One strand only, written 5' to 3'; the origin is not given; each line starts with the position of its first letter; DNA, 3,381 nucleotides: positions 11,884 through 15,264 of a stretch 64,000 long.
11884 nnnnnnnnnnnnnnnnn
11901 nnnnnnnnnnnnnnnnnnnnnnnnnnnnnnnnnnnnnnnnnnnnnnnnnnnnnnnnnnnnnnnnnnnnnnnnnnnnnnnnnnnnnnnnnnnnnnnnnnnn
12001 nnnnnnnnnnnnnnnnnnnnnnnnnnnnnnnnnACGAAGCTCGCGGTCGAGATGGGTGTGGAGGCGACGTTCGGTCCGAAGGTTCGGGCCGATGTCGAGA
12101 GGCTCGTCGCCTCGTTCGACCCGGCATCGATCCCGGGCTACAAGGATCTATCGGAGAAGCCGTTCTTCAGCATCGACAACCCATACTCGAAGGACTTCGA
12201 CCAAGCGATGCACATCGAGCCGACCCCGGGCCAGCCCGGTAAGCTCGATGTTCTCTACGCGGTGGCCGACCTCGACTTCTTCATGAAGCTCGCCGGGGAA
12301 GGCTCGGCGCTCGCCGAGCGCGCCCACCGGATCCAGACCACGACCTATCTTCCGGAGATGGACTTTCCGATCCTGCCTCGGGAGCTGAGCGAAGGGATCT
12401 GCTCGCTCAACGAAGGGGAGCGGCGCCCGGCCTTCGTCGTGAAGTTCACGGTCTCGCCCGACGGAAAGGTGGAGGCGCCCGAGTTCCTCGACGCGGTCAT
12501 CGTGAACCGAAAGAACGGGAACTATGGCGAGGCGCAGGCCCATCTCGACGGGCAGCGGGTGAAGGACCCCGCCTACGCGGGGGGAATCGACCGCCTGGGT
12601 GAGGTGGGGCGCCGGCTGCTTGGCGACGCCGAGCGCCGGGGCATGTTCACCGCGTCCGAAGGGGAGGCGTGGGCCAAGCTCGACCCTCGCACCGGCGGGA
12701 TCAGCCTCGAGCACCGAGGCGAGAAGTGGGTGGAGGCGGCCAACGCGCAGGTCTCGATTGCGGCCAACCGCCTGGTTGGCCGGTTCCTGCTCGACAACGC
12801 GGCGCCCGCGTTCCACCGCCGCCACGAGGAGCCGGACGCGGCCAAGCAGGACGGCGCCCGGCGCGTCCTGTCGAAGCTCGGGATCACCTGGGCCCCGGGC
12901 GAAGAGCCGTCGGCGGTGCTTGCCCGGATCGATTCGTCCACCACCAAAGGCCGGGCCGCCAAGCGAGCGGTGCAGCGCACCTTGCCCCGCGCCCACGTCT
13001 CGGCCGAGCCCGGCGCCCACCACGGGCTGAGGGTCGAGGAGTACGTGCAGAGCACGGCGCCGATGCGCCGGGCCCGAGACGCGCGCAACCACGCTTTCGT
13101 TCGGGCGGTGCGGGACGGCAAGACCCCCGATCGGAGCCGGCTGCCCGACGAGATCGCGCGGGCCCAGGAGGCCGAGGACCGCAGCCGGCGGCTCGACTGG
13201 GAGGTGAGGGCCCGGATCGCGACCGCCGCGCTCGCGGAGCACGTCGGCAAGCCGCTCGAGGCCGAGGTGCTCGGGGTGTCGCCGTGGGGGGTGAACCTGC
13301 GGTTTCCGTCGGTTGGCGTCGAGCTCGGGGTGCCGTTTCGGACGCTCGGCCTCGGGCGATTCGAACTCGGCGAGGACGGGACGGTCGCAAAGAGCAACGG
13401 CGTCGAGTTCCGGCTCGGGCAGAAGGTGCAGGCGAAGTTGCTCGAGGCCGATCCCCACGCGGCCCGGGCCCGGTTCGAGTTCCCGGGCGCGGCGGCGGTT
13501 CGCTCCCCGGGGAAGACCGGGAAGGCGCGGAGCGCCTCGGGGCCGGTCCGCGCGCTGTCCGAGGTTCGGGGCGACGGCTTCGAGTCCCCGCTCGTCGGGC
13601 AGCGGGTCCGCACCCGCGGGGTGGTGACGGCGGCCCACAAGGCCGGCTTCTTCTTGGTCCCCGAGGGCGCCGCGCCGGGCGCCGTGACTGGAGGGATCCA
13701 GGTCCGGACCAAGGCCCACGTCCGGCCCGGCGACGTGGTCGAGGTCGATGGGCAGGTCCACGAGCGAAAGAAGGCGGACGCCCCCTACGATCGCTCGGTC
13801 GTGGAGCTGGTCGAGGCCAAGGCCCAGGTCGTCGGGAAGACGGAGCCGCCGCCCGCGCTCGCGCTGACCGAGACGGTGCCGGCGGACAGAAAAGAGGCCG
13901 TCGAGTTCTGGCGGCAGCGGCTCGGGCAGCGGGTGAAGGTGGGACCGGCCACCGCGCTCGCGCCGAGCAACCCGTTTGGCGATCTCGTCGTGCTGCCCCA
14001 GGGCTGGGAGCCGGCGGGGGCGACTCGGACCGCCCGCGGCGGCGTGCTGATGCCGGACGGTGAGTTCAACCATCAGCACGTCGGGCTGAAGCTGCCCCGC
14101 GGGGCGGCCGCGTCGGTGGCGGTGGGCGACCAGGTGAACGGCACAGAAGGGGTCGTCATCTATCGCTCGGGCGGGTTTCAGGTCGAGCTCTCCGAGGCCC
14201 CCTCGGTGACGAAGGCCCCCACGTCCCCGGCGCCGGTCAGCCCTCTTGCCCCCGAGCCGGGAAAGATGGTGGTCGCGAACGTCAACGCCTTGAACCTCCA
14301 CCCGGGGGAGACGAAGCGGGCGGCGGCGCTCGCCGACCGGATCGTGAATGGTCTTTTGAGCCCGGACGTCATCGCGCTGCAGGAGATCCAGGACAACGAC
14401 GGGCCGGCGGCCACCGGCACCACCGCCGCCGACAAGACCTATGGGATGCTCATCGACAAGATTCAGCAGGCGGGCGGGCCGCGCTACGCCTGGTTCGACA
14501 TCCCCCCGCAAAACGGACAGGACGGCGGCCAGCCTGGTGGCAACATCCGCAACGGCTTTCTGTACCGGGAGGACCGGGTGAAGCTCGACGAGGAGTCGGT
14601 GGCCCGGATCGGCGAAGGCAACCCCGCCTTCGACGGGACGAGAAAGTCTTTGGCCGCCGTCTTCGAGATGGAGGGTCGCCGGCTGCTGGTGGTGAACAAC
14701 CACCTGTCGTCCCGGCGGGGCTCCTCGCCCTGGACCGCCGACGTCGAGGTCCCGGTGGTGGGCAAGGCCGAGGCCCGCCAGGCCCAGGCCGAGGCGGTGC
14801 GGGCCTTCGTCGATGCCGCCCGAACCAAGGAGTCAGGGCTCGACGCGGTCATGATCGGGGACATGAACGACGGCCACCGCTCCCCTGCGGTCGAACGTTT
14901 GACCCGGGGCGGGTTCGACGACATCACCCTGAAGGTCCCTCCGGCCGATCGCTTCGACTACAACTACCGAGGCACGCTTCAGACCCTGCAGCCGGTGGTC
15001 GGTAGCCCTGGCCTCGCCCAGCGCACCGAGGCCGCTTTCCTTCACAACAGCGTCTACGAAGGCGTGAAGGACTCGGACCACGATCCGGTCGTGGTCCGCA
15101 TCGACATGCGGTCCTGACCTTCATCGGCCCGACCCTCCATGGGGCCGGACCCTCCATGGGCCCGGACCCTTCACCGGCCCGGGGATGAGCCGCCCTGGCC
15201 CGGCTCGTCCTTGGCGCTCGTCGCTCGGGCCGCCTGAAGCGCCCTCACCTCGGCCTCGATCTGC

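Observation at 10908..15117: RNB exoribonuclease fused to an EEP nuclease domain, start-overlapping a TPR-like mini-gene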

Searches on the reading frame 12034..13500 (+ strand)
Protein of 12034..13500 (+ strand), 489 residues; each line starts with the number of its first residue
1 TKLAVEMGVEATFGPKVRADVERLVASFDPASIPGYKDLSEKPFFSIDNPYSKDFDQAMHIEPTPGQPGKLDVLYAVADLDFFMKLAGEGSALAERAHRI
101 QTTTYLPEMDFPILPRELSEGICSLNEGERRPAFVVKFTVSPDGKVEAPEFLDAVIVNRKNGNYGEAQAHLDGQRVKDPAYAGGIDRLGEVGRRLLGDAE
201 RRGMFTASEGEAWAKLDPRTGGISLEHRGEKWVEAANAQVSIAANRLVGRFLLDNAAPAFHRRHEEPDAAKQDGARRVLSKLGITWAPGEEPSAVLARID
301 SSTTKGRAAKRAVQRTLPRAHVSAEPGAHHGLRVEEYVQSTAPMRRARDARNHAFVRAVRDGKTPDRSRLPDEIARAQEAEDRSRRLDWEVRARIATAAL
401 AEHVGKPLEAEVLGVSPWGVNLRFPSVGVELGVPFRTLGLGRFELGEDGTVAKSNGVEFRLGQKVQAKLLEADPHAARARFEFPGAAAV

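Call 36: search_solved_structures(query=window:12034-13500:+, max_evalue=1e-15, show_alignments=2)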
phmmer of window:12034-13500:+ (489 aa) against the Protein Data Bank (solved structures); distinct sequences matched with E-value up to 1e-15: 8.
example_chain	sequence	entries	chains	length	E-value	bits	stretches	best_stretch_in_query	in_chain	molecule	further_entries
2id0_A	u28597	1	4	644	1.5e-26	96.6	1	37-452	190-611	Exoribonuclease 2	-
2ix0_A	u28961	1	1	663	1.6e-26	96.5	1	37-452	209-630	EXORIBONUCLEASE 2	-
2ix1_A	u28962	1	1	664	8e-26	94.2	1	37-452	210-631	EXORIBONUCLEASE 2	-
5xgu_B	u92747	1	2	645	4.2e-25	91.9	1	32-469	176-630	Ribonuclease R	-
8cdu_C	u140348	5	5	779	5e-21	78.4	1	27-485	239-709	Ribonuclease R | RNase R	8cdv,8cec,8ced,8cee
7dcy_A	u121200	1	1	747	3.1e-18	69.2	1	37-476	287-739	Ribonuclease R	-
7dic_A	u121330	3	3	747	4e-17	65.6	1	37-476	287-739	Ribonuclease R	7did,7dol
2r7d_A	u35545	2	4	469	5.7e-16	61.8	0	21-195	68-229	Ribonuclease II family protein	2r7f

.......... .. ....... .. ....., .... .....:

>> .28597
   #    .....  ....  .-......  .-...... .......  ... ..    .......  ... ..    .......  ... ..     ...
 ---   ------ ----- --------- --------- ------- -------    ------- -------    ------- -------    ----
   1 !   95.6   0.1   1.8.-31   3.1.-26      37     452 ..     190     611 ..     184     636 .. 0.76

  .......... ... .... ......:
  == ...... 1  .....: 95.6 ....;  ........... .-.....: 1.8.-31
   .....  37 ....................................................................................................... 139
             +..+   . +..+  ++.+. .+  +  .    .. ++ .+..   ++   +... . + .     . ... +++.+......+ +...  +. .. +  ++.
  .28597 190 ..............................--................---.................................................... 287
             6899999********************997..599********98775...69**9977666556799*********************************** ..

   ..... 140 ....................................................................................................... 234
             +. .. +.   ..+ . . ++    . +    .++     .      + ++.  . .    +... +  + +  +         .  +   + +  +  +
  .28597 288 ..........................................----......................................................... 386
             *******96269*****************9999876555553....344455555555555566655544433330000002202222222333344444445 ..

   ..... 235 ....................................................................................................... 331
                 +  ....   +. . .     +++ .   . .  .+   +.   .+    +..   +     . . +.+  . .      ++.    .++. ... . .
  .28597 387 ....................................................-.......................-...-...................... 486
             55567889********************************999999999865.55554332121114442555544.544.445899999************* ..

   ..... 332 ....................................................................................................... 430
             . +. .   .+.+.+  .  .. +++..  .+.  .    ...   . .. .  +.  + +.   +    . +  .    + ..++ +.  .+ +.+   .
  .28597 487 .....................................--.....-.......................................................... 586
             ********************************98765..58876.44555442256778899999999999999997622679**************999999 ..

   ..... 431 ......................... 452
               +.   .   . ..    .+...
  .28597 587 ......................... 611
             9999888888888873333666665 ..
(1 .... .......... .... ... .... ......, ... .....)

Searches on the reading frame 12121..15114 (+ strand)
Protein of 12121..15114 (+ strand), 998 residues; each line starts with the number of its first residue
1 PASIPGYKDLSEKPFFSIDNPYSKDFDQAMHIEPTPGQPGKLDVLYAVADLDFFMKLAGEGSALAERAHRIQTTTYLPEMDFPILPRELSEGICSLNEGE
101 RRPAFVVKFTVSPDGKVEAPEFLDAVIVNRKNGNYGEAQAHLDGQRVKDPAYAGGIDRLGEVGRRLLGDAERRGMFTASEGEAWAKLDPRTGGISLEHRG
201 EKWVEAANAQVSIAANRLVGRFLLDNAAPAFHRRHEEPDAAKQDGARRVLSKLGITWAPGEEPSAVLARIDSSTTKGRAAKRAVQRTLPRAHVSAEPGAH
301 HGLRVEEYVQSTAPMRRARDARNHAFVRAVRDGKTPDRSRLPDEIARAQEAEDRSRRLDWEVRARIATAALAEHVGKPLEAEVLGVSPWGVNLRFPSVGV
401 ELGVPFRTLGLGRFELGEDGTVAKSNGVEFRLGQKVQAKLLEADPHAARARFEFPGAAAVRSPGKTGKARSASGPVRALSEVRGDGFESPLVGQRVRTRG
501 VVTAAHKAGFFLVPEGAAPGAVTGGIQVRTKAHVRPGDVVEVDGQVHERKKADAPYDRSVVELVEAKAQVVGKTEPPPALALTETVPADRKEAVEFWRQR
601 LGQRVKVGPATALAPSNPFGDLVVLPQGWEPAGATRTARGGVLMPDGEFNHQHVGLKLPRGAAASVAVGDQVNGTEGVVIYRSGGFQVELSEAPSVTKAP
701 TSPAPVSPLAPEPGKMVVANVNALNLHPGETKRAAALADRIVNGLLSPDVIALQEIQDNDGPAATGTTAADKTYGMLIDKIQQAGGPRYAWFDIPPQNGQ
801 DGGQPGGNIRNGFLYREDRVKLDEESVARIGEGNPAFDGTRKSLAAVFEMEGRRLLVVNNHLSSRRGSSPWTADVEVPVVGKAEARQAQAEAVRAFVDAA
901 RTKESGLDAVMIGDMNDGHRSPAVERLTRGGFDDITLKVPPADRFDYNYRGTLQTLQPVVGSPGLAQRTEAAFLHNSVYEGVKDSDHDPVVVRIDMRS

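Call 25: search_protein_representatives(protein=window:12121-15114:+)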
Query: 998 residues. Proteins with E-value up to 0.001 (for the whole library): 12558; up to 1e-10: 6955; up to 1e-30: 1445. The best 150 are listed.
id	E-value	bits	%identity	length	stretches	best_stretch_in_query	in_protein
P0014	0.0e+00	1147.3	54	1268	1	1-997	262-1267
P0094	4.4e-278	941.9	49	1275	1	1-995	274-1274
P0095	2.7e-239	813.5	44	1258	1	1-992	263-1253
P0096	1.6e-158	546.2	47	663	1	343-994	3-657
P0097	4.9e-109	382.4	32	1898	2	478-996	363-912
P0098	1.1e-98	348.1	43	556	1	481-996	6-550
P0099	1.8e-92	327.5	36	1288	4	474-994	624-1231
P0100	3.4e-92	326.6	30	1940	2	479-996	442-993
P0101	1.2e-80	288.4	37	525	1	479-994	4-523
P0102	3.5e-77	276.9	36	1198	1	479-995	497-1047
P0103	3.2e-76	273.8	32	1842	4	827-996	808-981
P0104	9.8e-76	272.1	50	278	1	729-995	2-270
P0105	3.7e-73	263.6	38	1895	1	478-996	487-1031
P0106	7.3e-73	262.6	35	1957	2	478-991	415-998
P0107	2.8e-72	260.7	37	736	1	479-994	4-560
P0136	3.5e-65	237.2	35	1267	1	478-991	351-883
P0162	5.7e-62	226.6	35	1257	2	592-996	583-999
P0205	2.3e-58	214.6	35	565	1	480-958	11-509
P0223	8.2e-58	212.8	39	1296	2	454-919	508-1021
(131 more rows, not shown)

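Call 50: find_encoding_contigs(protein=P0098, flank=6000, max_places=3)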
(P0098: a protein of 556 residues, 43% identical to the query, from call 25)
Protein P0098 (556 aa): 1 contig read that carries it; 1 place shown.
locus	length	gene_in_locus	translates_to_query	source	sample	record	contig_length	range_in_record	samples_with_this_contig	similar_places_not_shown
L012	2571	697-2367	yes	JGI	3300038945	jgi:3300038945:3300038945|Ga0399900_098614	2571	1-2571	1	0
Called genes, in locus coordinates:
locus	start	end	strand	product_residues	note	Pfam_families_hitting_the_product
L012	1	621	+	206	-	?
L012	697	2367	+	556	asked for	PF03372:Exo_endo_phos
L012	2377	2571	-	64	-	?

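Call 72: find_encoding_contigs(protein=P0205, flank=6000, max_places=2)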
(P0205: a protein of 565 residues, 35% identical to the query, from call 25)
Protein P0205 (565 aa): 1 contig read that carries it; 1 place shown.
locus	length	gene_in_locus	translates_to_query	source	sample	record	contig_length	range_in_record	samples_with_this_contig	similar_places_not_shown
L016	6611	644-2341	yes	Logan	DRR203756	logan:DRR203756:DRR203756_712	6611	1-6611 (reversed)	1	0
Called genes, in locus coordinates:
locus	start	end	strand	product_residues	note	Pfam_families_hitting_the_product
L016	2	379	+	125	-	?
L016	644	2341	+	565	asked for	-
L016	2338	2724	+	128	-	-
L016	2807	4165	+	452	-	PF00226:DnaJ, PF07719:TPR_2 (faint), PF14559:TPR_19 (weak)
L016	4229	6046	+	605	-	PF00012:HSP70, PF06723:MreB_Mbl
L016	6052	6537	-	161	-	-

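Call 77: search_protein_families(library=pfam, proteins=[P0099, P0162, P0136, P0223, P0097, P0100], max_evalue=0.0001)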
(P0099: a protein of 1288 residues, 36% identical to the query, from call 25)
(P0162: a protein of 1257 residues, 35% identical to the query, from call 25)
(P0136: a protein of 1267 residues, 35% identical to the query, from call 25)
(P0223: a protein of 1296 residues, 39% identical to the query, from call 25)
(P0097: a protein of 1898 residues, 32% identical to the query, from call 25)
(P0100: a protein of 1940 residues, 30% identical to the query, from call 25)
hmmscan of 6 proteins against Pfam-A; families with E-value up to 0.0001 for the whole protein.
P0099 (1288 aa): 3 families
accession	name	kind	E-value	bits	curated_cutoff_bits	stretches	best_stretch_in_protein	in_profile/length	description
PF03372.29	Exo_endo_phos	-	1.6e-17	64.4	24.5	2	913-1224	2-225/225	Endonuclease/Exonuclease/phosphatase family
PF19580.5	Exo_endo_phos_3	-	6e-16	58.8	27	2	445-591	129-259/311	Endonuclease/Exonuclease/phosphatase family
PF13567.11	DUF4131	-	1.2e-05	25.5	31.6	0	633-707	57-135/165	Domain of unknown function (DUF4131)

P0162 (1257 aa): 4 families
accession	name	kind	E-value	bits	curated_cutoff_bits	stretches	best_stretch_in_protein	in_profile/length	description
PF22494.2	choice_anch_I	-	1.1e-127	427.3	32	1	4-437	69-489/489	Choice-of-anchor I domain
PF00353.25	HemolysinCabind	-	2e-29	101.6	23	3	1122-1156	2-36/36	RTX calcium-binding nonapeptide repeat (4 copies)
PF19580.5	Exo_endo_phos_3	-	9.1e-11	41.8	27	1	814-979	102-263/311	Endonuclease/Exonuclease/phosphatase family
PF03372.29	Exo_endo_phos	-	6.2e-10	39.6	24.5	1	713-990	2-225/225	Endonuclease/Exonuclease/phosphatase family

P0136 (1267 aa): 6 families
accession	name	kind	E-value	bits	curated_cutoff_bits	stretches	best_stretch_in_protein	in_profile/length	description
PF00353.25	HemolysinCabind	-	4.6e-17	62.1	23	2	1100-1135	1-36/36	RTX calcium-binding nonapeptide repeat (4 copies)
PF17963.7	Big_9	-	4.7e-14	53.5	23.6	1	987-1089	1-89/89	Bacterial Ig domain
PF17803.7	Cadherin_4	-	4.4e-12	46.8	25.1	1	979-1050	3-71/71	Bacterial cadherin-like domain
PF00028.23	Cadherin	-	5.9e-10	39.9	28.8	1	900-982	3-89/93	Cadherin domain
PF03372.29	Exo_endo_phos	-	1.5e-07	31.8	24.5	1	610-879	1-225/225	Endonuclease/Exonuclease/phosphatase family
PF17892.7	Cadherin_5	-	4.7e-07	30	26.5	1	987-1091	2-98/98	Cadherin-like domain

P0223 (1296 aa): 4 families
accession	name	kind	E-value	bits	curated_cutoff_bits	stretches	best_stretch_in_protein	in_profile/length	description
PF00353.25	HemolysinCabind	-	3.1e-25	88.2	23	4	1167-1202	1-36/36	RTX calcium-binding nonapeptide repeat (4 copies)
PF03372.29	Exo_endo_phos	-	1.2e-10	42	24.5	1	806-1115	1-225/225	Endonuclease/Exonuclease/phosphatase family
PF03160.20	Calx-beta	-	2.7e-09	37.5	27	1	238-335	20-119/119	Calx-beta domain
PF19580.5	Exo_endo_phos_3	-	7e-07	29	27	1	908-1023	101-200/311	Endonuclease/Exonuclease/phosphatase family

P0097 (1898 aa): 3 families
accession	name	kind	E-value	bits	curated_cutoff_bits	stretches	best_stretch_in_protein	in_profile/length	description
PF19580.5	Exo_endo_phos_3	-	5.9e-21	75.3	27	2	1390-1654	2-263/311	Endonuclease/Exonuclease/phosphatase family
PF03372.29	Exo_endo_phos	-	1.4e-14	54.8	24.5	2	630-903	1-225/225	Endonuclease/Exonuclease/phosphatase family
PF01336.31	tRNA_anti-codon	-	2.2e-09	37.6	27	0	1060-1109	22-68/75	OB-fold nucleic acid binding domain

P0100 (1940 aa): 3 families
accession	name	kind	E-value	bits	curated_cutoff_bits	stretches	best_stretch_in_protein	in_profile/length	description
PF03372.29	Exo_endo_phos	-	9.7e-21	74.9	24.5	2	711-984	1-225/225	Endonuclease/Exonuclease/phosphatase family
PF19580.5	Exo_endo_phos_3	-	1.3e-11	44.5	27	2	1544-1725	83-257/311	Endonuclease/Exonuclease/phosphatase family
PF01336.31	tRNA_anti-codon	-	3.7e-08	33.6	27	0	1144-1186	23-62/75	OB-fold nucleic acid binding domain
